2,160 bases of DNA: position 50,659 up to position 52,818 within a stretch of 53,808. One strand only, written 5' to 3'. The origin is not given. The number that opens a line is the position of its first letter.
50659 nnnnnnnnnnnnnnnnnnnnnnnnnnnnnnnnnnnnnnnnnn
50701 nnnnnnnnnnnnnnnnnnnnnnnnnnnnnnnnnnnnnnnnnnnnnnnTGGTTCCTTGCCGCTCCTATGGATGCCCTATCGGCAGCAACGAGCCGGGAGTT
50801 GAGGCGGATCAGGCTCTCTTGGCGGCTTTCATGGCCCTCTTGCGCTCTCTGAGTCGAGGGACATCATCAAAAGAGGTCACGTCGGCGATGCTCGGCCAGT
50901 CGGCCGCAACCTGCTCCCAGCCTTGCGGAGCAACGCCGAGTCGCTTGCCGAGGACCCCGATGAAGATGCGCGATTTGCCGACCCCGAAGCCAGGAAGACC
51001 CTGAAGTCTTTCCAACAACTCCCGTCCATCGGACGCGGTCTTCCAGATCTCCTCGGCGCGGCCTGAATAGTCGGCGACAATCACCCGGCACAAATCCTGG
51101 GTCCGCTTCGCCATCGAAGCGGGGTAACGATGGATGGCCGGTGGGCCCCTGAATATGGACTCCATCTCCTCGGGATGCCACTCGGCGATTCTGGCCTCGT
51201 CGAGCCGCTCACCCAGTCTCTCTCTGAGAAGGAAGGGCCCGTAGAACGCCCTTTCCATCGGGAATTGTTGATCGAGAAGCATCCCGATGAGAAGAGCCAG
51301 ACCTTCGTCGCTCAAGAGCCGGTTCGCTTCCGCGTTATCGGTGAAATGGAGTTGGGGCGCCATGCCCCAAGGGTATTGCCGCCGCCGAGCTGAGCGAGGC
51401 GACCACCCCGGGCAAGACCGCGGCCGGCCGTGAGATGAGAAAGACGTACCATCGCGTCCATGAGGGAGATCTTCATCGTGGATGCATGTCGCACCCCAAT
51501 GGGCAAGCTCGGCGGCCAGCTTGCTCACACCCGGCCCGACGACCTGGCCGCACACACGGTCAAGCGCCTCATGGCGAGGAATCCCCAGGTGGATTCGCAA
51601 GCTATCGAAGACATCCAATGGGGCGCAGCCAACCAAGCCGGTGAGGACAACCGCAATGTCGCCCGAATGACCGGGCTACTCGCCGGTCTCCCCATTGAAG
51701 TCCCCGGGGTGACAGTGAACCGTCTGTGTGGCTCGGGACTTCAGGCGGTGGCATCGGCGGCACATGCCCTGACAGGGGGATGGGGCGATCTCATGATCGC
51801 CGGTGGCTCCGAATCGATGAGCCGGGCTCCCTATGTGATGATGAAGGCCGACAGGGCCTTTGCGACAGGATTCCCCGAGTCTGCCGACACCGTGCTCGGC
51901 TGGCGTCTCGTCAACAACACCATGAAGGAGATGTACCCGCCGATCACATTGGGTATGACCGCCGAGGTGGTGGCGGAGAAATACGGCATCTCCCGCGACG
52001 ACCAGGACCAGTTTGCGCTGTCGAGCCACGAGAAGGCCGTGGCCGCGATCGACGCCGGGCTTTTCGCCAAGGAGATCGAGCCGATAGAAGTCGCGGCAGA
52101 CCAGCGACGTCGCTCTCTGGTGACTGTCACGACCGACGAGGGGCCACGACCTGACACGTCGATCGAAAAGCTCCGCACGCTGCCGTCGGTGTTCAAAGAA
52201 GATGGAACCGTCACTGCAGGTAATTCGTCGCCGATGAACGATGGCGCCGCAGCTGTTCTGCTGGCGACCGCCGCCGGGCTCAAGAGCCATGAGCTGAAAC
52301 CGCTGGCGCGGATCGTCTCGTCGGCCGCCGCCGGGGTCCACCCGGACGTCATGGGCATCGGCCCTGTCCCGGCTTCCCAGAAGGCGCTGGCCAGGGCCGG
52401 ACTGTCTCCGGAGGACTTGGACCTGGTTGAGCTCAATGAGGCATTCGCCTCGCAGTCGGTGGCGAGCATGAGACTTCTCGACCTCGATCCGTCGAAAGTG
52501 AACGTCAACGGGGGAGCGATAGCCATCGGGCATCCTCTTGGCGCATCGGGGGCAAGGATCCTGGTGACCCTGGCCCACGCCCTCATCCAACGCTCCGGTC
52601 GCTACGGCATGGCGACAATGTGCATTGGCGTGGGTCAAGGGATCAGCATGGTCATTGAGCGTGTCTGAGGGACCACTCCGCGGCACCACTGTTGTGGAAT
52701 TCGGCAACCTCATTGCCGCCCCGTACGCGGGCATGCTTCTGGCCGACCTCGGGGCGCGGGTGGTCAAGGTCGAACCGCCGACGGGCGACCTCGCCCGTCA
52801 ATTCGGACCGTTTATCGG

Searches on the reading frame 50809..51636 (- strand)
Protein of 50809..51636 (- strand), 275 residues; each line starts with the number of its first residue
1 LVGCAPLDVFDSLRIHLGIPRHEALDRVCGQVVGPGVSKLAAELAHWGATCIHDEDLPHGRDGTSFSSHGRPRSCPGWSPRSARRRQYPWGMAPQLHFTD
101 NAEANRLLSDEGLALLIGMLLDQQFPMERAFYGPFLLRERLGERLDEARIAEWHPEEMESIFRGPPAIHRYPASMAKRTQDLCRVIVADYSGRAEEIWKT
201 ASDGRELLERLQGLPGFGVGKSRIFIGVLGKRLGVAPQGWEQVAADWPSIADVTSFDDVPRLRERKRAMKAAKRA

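Call 62: search_protein_families(library=ncbifam, proteins=[window:50809-51636:-], max_evalue=0.0001)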
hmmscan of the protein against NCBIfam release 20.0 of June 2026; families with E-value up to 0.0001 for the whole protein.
window:50809-51636:- (275 aa): 1 family
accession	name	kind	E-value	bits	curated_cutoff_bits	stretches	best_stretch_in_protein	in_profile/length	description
TIGR03252.1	TIGR03252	hypoth_equivalog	6.6e-64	215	136.5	1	95-275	1-187/189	HhH-GPD-type base excision DNA repair protein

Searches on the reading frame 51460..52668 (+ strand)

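Call 62: search_protein_families(library=ncbifam, proteins=[window:51460-52668:+], max_evalue=0.0001)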
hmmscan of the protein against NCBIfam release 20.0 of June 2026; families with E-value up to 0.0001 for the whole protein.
window:51460-52668:+ (402 aa): 45 families (the best 25 are shown)
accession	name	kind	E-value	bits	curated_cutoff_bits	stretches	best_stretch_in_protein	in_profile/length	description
NF006551.0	PRK09050.1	subfamily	4.2e-164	546.4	605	1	1-402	1-401/401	3-oxoadipyl-CoA thiolase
TIGR02430.1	pcaF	equivalog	7.3e-161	535.7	597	1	2-402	1-400/400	3-oxoadipyl-CoA thiolase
TIGR01930.1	AcCoA-C-Actrans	subfamily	1.3e-140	468.7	240.55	1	6-400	1-385/385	acetyl-CoA C-acyltransferase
NF006001.0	PRK08131.1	equivalog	3.9e-137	457.4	622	1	1-402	1-400/401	3-oxoadipyl-CoA thiolase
NF006553.0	PRK09052.1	equivalog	1.4e-126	422.8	567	1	2-402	6-399/399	acetyl-CoA C-acyltransferase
NF006552.0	PRK09051.1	subfamily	4e-124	414.8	565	1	1-402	3-395/395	beta-ketothiolase BktB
NF004853.0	PRK06205.1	subfamily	2.4e-118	395.7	551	1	1-402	1-403/404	acetyl-CoA C-acetyltransferase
NF006510.0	PRK08947.1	equivalog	1.2e-117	393.2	519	1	1-402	1-387/387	acetyl-CoA C-acyltransferase FadA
NF004206.0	PRK05656.1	subfamily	5.7e-117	391.1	688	1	1-401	1-392/392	acetyl-CoA C-acetyltransferase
NF042999.1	bketothiol_BktB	equivalog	1.8e-114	383.1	725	1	2-402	3-394/394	beta-ketothiolase BktB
NF005890.0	PRK07851.1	equivalog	5.9e-113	377.9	580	1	1-402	1-405/406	acetyl-CoA C-acetyltransferase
NF005805.0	PRK07661.1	equivalog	9.6e-111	370.5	633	1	1-401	1-390/391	acetyl-CoA C-acetyltransferase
NF005033.0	PRK06445.1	equivalog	6.3e-108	361.4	511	1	3-402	4-395/395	acetyl-CoA C-acetyltransferase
TIGR02445.1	fadA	equivalog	6.3e-108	361.2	591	1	4-402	2-385/385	acetyl-CoA C-acyltransferase FadA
NF005865.0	PRK07801.1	equivalog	3.6e-105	352.3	591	1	1-402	1-382/382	acetyl-CoA C-acetyltransferase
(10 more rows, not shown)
